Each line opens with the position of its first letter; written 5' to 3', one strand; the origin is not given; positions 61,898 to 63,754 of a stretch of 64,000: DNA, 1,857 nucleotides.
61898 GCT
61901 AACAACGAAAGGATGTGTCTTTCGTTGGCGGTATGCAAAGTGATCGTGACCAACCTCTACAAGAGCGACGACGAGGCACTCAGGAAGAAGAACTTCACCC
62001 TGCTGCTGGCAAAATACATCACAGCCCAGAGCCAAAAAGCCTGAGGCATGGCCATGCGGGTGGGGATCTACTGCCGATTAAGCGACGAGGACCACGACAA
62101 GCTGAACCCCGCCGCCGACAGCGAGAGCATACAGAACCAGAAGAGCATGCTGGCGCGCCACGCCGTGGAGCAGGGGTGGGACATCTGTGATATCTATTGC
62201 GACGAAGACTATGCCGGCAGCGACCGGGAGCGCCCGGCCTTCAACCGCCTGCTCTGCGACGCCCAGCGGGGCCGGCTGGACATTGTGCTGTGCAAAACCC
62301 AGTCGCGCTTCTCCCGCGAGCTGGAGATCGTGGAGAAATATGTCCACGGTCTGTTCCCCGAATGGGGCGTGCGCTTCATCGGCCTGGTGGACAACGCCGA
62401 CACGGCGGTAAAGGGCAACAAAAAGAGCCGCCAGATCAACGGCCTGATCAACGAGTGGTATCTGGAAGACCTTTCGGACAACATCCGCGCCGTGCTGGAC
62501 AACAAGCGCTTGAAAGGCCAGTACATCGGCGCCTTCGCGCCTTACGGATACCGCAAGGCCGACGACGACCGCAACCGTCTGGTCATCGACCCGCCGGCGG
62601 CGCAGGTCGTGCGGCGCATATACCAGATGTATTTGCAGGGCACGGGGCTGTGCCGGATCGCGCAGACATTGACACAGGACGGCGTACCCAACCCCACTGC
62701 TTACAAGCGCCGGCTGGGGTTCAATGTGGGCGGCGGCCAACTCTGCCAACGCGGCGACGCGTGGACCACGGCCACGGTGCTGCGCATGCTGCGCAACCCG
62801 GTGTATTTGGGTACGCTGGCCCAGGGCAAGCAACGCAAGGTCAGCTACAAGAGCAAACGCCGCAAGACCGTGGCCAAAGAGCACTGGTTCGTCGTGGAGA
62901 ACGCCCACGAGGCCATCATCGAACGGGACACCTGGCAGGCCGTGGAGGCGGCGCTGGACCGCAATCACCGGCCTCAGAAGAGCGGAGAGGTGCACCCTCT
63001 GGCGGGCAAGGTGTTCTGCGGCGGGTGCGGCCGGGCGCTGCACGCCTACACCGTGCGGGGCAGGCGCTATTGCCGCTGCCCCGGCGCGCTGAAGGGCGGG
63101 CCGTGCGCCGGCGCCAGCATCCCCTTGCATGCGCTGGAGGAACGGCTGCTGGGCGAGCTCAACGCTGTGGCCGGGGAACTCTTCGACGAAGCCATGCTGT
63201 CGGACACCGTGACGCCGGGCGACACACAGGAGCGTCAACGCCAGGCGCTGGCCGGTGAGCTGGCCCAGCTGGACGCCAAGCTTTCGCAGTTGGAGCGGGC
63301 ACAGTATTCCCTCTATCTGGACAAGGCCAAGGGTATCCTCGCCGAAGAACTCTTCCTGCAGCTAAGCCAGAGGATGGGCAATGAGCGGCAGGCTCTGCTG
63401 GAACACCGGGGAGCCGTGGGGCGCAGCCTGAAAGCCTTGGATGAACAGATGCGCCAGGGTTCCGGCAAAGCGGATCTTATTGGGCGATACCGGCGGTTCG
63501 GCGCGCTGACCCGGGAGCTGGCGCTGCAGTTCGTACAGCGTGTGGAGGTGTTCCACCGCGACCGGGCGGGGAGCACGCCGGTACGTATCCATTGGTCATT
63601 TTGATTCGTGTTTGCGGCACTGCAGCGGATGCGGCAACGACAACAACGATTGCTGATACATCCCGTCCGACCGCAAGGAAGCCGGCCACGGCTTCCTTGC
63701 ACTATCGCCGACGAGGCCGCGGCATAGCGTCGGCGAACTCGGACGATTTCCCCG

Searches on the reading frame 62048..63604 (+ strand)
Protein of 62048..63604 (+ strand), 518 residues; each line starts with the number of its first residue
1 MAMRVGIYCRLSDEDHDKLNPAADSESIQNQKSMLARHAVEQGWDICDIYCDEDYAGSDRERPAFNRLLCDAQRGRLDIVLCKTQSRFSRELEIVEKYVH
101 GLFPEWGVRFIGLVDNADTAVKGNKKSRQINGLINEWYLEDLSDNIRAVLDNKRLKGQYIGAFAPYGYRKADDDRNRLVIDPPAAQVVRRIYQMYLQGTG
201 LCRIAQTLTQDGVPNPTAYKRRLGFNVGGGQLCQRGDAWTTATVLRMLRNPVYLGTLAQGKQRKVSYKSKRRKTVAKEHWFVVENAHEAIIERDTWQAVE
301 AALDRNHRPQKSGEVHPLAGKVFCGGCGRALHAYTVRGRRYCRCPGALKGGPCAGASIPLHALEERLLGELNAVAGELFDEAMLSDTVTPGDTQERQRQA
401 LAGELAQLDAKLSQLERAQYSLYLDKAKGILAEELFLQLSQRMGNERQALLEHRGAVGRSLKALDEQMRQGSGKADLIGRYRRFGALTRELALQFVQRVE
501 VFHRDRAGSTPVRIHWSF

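Call 21: search_protein_families(library=pfam, proteins=[window:62048-63604:+], max_evalue=0.00001)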
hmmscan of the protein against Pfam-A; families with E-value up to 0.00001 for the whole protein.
window:62048-63604:+ (518 aa): 3 families
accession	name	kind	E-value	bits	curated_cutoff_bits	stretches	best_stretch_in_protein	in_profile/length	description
PF07508.19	Recombinase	-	1.6e-28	99.4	21.1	1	184-306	3-102/102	Recombinase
PF00239.26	Resolvase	-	7.6e-21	75.2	23.3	1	7-159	3-145/145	Resolvase, N terminal domain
PF13408.12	Zn_ribbon_recom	-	4.7e-09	36.9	25.3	1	317-371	1-57/58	Recombinase zinc beta ribbon domain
